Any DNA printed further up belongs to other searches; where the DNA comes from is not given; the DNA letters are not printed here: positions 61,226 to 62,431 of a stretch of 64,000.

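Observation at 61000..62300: Compositionally foreign islet: purC (about 60% GC) plus a small zinc-ribbon gene inserted between trxB and mnmA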

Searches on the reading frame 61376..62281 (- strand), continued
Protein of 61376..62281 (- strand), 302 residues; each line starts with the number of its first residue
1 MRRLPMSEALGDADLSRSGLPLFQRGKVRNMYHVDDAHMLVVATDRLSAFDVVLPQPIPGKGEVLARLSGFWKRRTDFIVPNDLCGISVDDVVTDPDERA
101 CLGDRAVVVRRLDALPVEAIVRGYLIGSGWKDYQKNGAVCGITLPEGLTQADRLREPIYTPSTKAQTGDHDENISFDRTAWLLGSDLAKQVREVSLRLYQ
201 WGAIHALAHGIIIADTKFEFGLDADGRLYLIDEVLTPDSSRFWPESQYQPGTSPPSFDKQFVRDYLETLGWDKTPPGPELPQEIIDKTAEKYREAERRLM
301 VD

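Call 29: find_encoding_contigs(protein=P0002, flank=6000, max_places=3)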
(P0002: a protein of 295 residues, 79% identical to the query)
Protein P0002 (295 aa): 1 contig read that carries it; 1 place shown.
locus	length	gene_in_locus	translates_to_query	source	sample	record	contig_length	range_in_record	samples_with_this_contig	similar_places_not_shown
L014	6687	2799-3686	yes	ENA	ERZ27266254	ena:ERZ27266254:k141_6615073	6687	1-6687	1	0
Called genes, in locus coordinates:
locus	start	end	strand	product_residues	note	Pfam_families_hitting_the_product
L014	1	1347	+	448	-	?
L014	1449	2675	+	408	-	PF17092:PCB_OB (faint), PF00575:S1 (weak), PF21710:Spt6_S1 (faint), PF00575:S1, PF23459:S1_RRP5 (weak), PF00575:S1, PF23459:S1_RRP5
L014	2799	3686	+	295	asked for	PF01259:SAICAR_synt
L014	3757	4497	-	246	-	PF20109:Trans_reg_dom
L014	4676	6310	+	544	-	PF00924:MS_channel_2nd, PF21082:MS_channel_3rd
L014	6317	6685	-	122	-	?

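Call 30: find_encoding_contigs(protein=P0005, flank=6000, max_places=3)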
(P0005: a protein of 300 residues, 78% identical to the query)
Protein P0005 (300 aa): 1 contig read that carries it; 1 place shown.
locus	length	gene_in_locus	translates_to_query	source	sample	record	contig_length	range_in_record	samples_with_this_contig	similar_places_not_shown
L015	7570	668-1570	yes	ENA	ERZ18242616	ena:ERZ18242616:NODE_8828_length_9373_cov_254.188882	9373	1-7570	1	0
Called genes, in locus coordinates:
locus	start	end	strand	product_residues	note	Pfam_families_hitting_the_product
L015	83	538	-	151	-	-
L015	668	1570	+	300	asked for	PF01259:SAICAR_synt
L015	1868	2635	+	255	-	PF07072:ZapD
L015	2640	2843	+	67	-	PF03884:YacG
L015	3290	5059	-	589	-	PF00512:HisKA, PF02518:HATPase_c, PF00072:Response_reg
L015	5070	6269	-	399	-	PF08495:FIST, PF10442:FIST_C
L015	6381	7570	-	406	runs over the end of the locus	PF00465:Fe-ADH, PF13685:Fe-ADH_2 (weak), PF25137:ADH_Fe_C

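Call 31: find_encoding_contigs(protein=P0007, flank=8000, max_places=3)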
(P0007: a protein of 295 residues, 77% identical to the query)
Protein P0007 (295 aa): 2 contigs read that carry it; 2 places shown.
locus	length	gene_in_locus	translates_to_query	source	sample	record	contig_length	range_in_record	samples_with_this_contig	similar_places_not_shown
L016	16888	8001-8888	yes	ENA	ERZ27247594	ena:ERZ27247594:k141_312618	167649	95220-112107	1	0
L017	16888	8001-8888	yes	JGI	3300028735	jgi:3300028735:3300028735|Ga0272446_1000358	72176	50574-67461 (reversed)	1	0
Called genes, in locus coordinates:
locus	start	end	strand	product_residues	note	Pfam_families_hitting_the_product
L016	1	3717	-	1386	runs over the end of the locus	PF00873:ACR_tran, PF03176:MMPL (weak)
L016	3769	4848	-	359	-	PF25917:BSH_RND (weak), PF25973:BSH_CzcB (weak)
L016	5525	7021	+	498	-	PF00350:Dynamin_N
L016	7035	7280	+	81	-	PF00480:ROK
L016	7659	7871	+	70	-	-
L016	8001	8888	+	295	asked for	PF01259:SAICAR_synt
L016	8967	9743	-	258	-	PF20109:Trans_reg_dom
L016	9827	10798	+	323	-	PF01435:Peptidase_M48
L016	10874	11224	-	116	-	PF00072:Response_reg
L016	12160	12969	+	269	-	PF08282:Hydrolase_3, PF12710:HAD (faint), PF05116:S6PP (weak)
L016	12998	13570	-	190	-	-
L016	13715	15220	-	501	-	PF13435:Cytochrome_C554 (faint), PF09699:Paired_CXXCH_1 (faint), PF14522:Cytochrome_C7 (faint), PF14537:Cytochrom_c3_2 (faint), PF13447:Multi-haem_cyto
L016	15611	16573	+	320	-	PF00005:ABC_tran, PF13175:AAA_15 (faint), PF13304:AAA_21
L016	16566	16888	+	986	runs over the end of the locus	PF12679:ABC2_membrane_2, PF12730:ABC2_membrane_4, PF12698:ABC2_membrane_3, PF23357:DUF7088, PF09822:ABC_transp_aux, PF14258:DUF4350 (weak)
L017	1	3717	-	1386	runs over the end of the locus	PF00873:ACR_tran, PF03176:MMPL (weak)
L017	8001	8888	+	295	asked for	PF01259:SAICAR_synt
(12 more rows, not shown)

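Call 41: find_encoding_contigs(protein=P0122, flank=10000, max_places=4)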
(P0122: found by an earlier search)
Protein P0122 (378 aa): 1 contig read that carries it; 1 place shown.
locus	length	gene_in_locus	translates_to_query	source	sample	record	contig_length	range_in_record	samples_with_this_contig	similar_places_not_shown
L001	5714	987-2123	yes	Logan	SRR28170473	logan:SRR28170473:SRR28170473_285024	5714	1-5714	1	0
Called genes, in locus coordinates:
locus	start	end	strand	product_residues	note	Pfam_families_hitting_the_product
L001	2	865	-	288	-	?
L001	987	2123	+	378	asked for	PF03054:tRNA_Me_trans, PF20259:tRNA_Me_trans_M, PF20258:tRNA_Me_trans_C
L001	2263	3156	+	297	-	PF01259:SAICAR_synt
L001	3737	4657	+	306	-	PF00070:Pyr_redox (faint), PF01134:GIDA (faint), PF01266:DAO (faint), PF03486:HI0933_like (faint), PF07992:Pyr_redox_2, PF12831:FAD_oxidored (weak), PF13434:Lys_Orn_oxgnase (faint), PF13738:Pyr_redox_3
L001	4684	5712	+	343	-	?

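Call 43: search_solved_structures(query=P0001, show_alignments=2)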
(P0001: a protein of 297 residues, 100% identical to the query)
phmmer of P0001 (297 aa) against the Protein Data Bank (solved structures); distinct sequences matched with E-value up to 0.001: 10.
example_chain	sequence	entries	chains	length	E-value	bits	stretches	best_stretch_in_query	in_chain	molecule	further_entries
3r9r_A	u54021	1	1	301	1.5e-83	283.6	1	19-294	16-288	Phosphoribosylaminoimidazole-succinocarboxamide synthase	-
6yvq_A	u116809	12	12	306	1.8e-83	283.4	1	19-294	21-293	Phosphoribosylaminoimidazole-succinocarboxamide synthase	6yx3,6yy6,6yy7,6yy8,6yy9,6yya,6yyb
1a48_A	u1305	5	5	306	6.1e-75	255.4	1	15-293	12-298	PHOSPHORIBOSYLAMINOIMIDAZOLE-SUCCINOCARBOXAMIDE SYNTHASE | PHOSPHORIBOSYLAMIDOIMIDAZOLE- SUCCINOCARBOXAMIDE SYNTHASE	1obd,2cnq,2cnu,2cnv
1obg_A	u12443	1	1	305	6.2e-75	255.4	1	15-293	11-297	PHOSPHORIBOSYLAMIDOIMIDAZOLE- SUCCINOCARBOXAMIDE SYNTHASE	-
3u54_A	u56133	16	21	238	3.4e-13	52.6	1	20-241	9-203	Phosphoribosylaminoimidazole-succinocarboxamide synthase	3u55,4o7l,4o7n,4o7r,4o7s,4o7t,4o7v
4fe2_A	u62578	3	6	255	1e-09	41.2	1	16-239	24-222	Phosphoribosylaminoimidazole-succinocarboxamide synthase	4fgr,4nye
2yzl_A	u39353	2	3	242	2.5e-07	33.4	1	16-240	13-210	Phosphoribosylaminoimidazole-succinocarboxamide synthase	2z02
2ywv_A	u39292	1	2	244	4.5e-06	29.2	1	20-240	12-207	Phosphoribosylaminoimidazole succinocarboxamide synthetase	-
2gqr_A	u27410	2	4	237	5e-05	25.8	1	95-241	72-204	Phosphoribosylaminoimidazole-succinocarboxamide synthase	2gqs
4ja0_A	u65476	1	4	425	0.00014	24.3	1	99-242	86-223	Phosphoribosylaminoimidazole carboxylase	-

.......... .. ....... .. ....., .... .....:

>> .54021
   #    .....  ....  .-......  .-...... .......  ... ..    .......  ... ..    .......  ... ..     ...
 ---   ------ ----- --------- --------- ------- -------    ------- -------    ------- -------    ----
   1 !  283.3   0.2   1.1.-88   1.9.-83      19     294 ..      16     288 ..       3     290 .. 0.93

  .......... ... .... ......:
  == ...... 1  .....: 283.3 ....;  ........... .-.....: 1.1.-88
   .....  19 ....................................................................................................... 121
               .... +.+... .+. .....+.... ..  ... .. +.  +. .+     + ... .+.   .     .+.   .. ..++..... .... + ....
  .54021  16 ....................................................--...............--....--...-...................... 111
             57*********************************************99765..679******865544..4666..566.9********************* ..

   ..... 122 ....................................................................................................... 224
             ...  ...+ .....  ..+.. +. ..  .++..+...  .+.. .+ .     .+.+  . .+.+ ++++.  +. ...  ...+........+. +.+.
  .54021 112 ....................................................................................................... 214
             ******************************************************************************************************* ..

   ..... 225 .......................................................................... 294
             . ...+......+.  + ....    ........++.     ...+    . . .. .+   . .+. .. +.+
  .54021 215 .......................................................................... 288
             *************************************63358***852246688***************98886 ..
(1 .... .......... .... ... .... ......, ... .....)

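Call 54: find_encoding_contigs(protein=P0130, flank=5000, max_places=2)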
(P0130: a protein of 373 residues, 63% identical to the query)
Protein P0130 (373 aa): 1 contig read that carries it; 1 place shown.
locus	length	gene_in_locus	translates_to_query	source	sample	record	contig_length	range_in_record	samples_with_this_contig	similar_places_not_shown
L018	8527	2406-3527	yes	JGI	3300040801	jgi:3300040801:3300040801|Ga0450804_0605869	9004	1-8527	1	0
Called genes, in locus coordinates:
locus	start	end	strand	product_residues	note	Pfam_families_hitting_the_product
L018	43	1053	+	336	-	PF13439:Glyco_transf_4, PF13579:Glyco_trans_4_4 (weak), PF20706:GT4-conflict, PF00534:Glycos_transf_1, PF13692:Glyco_trans_1_4, PF13524:Glyco_trans_1_2 (weak)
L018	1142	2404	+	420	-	PF00089:Trypsin, PF10459:Peptidase_S46 (faint), PF13365:Trypsin_2, PF13180:PDZ_2, PF00595:PDZ (weak), PF17820:PDZ_6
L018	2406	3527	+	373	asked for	PF03054:tRNA_Me_trans, PF20259:tRNA_Me_trans_M, PF20258:tRNA_Me_trans_C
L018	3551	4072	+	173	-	-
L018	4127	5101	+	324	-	PF03990:DUF348 (weak), PF07501:G5, PF03330:DPBB_1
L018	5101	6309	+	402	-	PF05496:RuvB_N, PF00158:Sigma54_activat (faint), PF13191:AAA_16 (faint), PF00004:AAA, PF07728:AAA_5, PF13173:AAA_14 (weak), PF16193:AAA_assoc_2, PF12002:MgsA_C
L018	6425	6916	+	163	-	PF06821:Ser_hydrolase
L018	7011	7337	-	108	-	PF01016:Ribosomal_L27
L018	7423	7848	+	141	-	-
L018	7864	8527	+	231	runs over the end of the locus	PF00696:AA_kinase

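Call 55: find_encoding_contigs(protein=P0127, flank=5000, max_places=4)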
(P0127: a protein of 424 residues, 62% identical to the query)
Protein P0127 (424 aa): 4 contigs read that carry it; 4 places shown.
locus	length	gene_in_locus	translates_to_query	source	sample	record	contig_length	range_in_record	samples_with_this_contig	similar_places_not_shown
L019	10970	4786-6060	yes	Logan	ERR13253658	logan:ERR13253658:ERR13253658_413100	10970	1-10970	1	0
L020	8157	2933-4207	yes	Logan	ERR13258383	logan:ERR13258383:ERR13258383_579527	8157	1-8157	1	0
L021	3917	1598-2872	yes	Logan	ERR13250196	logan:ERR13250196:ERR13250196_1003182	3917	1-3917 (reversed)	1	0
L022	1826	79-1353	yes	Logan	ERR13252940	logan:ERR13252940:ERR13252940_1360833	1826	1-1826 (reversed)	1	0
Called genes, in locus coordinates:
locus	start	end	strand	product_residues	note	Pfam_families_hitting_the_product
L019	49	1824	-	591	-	PF07973:tRNA_SAD, PF00587:tRNA-synt_2b, PF03129:HGTP_anticodon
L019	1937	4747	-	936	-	PF00690:Cation_ATPase_N, PF00122:E1-E2_ATPase, PF13246:Cation_ATPase, PF00702:Hydrolase, PF00689:Cation_ATPase_C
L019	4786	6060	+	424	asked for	PF03054:tRNA_Me_trans, PF20259:tRNA_Me_trans_M, PF20258:tRNA_Me_trans_C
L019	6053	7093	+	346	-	PF03486:HI0933_like (faint), PF07992:Pyr_redox_2, PF01134:GIDA (faint), PF01266:DAO (faint), PF12831:FAD_oxidored (weak), PF13738:Pyr_redox_3, PF00070:Pyr_redox (weak)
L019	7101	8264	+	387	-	PF02502:LacAB_rpiB, PF00834:Ribul_P_3_epim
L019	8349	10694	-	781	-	-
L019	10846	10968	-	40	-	?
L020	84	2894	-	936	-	PF00690:Cation_ATPase_N, PF00122:E1-E2_ATPase, PF13246:Cation_ATPase, PF00702:Hydrolase, PF00689:Cation_ATPase_C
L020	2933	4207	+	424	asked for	PF03054:tRNA_Me_trans, PF20259:tRNA_Me_trans_M, PF20258:tRNA_Me_trans_C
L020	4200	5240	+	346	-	PF03486:HI0933_like (faint), PF07992:Pyr_redox_2, PF01134:GIDA (faint), PF01266:DAO (faint), PF12831:FAD_oxidored (weak), PF13738:Pyr_redox_3, PF00070:Pyr_redox (weak)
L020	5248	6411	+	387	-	PF02502:LacAB_rpiB, PF00834:Ribul_P_3_epim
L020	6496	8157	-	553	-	?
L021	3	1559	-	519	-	?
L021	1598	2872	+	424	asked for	PF03054:tRNA_Me_trans, PF20259:tRNA_Me_trans_M, PF20258:tRNA_Me_trans_C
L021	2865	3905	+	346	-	PF03486:HI0933_like (faint), PF07992:Pyr_redox_2, PF01134:GIDA (faint), PF01266:DAO (faint), PF12831:FAD_oxidored (weak), PF13738:Pyr_redox_3, PF00070:Pyr_redox (weak)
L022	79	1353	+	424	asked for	PF03054:tRNA_Me_trans, PF20259:tRNA_Me_trans_M, PF20258:tRNA_Me_trans_C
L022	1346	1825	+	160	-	?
